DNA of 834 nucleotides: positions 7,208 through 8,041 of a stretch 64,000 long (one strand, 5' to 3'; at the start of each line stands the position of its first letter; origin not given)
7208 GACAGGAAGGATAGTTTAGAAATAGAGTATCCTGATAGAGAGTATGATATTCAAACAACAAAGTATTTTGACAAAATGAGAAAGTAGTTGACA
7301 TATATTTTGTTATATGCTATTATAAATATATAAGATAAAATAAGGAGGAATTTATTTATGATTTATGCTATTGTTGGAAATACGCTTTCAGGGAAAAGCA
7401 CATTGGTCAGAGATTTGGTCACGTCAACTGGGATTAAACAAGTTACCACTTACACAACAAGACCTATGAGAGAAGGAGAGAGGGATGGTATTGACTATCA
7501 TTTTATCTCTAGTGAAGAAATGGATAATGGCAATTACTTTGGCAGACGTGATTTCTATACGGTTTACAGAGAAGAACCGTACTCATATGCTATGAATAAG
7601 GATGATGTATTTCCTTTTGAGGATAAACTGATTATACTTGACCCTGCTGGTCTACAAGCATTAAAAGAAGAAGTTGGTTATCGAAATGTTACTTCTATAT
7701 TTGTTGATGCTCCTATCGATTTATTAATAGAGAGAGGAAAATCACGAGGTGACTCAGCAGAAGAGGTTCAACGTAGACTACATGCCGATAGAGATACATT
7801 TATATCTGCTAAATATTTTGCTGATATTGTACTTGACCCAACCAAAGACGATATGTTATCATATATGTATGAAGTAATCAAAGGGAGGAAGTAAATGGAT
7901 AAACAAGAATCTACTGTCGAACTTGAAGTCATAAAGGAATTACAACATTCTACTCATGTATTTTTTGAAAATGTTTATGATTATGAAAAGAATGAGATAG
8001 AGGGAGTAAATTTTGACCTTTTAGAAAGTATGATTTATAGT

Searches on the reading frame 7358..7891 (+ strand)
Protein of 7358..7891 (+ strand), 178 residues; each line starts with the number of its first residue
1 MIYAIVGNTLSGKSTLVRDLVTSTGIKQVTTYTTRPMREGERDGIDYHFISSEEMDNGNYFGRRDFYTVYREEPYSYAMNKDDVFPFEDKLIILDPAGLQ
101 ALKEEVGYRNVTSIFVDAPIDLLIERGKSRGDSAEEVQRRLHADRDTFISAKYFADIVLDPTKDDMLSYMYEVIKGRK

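Call 54: search_protein_families(library=pfam, proteins=[window:7358-7891:+], max_evalue=0.001)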
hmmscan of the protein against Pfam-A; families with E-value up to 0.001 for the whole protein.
window:7358-7891:+ (178 aa): 1 family
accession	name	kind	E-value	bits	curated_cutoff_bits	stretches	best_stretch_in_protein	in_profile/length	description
PF00625.27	Guanylate_kin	-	6.9e-13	49.1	25.2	1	3-174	5-179/182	Guanylate kinase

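Call 96: search_protein_families(library=phrogs, proteins=[window:7358-7891:+], max_evalue=0.00001)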
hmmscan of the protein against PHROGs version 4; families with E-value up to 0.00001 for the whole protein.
window:7358-7891:+ (178 aa): 1 family
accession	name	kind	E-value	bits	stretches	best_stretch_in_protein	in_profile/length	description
phrog_1815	-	other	4.2e-43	148.9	1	1-168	4-172/197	guanylate kinase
